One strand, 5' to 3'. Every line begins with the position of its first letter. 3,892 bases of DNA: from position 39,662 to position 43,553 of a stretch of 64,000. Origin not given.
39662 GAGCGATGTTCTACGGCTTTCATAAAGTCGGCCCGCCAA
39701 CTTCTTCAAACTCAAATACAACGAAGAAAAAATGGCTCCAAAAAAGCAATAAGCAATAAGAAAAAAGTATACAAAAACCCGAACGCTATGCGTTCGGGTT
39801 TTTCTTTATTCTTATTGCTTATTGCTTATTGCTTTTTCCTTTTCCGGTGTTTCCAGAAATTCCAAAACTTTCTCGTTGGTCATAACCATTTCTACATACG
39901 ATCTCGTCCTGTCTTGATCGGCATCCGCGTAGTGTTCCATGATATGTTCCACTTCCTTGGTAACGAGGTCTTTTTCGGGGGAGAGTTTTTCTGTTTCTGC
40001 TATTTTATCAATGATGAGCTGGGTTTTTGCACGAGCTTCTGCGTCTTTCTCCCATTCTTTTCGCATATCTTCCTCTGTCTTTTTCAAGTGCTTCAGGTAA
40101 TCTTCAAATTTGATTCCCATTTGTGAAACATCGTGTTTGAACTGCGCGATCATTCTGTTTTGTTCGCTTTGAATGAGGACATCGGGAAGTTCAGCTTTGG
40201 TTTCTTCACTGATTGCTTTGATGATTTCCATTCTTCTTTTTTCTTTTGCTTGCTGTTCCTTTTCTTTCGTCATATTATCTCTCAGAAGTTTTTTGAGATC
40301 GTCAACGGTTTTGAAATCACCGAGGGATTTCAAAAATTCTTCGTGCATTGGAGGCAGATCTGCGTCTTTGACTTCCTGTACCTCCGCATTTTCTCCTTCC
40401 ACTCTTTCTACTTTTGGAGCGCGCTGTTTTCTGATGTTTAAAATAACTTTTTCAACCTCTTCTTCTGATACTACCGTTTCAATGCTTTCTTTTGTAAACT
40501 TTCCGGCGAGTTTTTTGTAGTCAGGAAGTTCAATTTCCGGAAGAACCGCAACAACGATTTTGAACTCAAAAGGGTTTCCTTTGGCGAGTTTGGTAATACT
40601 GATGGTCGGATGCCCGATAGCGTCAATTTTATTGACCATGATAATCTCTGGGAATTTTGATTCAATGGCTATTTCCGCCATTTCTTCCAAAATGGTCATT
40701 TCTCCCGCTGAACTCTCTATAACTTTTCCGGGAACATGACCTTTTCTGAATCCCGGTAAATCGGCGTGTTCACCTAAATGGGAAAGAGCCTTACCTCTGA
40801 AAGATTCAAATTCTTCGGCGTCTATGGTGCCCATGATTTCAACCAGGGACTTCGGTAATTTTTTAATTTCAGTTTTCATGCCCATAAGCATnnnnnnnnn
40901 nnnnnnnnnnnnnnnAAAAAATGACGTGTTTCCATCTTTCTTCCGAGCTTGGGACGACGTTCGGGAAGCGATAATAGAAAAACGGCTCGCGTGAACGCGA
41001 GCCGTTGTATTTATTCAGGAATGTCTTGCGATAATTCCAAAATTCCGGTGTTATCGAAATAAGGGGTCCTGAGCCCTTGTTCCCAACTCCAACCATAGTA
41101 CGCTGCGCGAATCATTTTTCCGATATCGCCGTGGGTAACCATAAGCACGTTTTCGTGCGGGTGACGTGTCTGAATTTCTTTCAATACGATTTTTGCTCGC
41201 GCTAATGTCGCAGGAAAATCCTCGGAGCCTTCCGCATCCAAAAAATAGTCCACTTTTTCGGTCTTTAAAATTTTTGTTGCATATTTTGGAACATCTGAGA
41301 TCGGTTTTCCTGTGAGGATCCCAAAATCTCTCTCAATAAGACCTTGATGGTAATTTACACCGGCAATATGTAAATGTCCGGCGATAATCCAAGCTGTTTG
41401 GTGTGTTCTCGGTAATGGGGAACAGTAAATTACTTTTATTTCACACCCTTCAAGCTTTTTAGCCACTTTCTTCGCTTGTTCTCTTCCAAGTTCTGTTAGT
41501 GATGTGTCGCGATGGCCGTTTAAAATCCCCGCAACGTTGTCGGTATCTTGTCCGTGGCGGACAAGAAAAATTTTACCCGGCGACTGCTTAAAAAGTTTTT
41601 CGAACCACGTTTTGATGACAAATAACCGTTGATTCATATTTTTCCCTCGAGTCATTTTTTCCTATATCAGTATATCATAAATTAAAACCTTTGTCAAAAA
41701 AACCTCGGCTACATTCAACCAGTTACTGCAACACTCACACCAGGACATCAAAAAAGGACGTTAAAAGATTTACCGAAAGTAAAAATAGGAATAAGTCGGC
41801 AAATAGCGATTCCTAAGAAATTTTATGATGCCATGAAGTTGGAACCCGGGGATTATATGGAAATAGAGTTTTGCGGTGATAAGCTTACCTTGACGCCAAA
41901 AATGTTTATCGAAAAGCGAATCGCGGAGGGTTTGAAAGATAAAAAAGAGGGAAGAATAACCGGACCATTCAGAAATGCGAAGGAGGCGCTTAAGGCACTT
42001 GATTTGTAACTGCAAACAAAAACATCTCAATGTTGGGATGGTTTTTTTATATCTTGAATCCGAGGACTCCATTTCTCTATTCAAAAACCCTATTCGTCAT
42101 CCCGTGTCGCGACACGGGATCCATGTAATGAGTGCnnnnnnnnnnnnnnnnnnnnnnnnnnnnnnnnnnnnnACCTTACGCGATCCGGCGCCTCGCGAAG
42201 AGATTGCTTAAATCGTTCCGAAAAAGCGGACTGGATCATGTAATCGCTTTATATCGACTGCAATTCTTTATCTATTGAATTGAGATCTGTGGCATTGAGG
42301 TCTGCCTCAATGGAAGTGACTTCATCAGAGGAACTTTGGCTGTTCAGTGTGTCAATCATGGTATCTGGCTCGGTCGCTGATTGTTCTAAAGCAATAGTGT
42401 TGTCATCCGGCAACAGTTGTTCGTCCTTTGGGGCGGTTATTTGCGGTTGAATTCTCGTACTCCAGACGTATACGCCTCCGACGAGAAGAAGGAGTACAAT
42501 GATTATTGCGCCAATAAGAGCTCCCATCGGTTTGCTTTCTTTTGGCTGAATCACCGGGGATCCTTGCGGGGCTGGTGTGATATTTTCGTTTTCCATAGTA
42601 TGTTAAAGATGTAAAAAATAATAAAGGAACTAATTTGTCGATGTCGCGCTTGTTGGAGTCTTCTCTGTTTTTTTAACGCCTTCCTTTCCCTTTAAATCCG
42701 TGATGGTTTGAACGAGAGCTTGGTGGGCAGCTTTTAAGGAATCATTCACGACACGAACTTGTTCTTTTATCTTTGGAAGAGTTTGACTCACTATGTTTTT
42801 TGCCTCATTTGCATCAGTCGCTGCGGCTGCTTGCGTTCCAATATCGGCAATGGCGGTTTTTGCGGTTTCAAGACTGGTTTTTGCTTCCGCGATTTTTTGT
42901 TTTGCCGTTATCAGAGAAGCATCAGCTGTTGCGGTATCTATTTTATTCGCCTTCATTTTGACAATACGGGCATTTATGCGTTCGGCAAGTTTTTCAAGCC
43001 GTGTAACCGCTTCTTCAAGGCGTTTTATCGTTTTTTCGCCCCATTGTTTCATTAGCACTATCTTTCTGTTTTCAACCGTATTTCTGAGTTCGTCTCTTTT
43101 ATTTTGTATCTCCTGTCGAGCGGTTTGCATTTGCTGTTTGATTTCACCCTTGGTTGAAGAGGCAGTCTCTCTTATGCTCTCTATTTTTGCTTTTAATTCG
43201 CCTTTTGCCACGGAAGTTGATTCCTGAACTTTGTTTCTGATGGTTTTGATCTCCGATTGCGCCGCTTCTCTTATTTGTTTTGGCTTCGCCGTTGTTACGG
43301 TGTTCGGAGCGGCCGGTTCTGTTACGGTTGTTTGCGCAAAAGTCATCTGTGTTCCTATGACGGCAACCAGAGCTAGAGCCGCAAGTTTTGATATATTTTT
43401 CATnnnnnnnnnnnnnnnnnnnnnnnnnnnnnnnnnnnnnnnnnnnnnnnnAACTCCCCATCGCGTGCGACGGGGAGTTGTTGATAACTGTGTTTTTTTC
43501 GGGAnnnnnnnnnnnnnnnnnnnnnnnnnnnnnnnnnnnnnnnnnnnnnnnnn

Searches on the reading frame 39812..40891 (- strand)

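Call 56: search_protein_families(library=pfam, proteins=[window:39812-40891:-], max_evalue=0.01)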
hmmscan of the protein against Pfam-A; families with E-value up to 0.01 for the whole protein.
window:39812-40891:- (359 aa): 3 families
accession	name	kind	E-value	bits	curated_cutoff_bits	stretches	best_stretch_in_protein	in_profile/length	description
PF05697.18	Trigger_N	-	5.1e-31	108.4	22.2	1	5-151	1-142/144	Bacterial trigger factor protein (TF)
PF05698.19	Trigger_C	-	1.1e-29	104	22.7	1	195-346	1-160/162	Bacterial trigger factor protein (TF) C-terminus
PF13286.11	HD_assoc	-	0.0051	17.8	22.2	0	195-245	10-58/91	Phosphohydrolase-associated domain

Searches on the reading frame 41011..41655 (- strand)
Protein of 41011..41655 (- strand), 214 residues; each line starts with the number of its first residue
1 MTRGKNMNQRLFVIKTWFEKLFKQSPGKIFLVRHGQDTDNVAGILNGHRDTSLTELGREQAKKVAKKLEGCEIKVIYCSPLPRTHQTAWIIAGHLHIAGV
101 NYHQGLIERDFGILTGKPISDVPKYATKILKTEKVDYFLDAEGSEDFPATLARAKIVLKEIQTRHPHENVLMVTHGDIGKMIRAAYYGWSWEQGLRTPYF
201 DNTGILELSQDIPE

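Call 56: search_protein_families(library=pfam, proteins=[window:41011-41655:-], max_evalue=0.01)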
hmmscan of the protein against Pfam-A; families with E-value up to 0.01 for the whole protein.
window:41011-41655:- (214 aa): 1 family
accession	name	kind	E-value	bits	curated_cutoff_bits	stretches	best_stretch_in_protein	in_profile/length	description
PF00300.27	His_Phos_1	-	4.2e-41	141.2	21.7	1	29-209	1-180/194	Histidine phosphatase superfamily (branch 1)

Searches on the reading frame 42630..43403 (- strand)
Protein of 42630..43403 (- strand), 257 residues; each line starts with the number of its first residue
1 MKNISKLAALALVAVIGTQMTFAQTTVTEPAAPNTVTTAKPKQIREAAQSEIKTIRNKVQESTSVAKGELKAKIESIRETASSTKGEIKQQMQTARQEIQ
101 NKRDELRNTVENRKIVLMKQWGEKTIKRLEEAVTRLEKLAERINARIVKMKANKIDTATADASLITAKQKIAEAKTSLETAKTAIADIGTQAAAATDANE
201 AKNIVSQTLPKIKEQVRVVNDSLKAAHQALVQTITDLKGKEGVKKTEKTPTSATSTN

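Call 56: search_protein_families(library=pfam, proteins=[window:42630-43403:-], max_evalue=0.01)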
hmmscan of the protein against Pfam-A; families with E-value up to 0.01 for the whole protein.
window:42630-43403:- (257 aa): 2 families
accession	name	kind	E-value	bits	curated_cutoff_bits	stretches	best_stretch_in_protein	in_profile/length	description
PF01213.24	CAP_N-CM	-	0.00017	22.3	19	1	126-157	4-21/43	CAP N-terminal conserved motif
PF01442.23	Apolipoprotein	-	0.0055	16.9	90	0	51-231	19-189/190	Apolipoprotein A1/A4/E domain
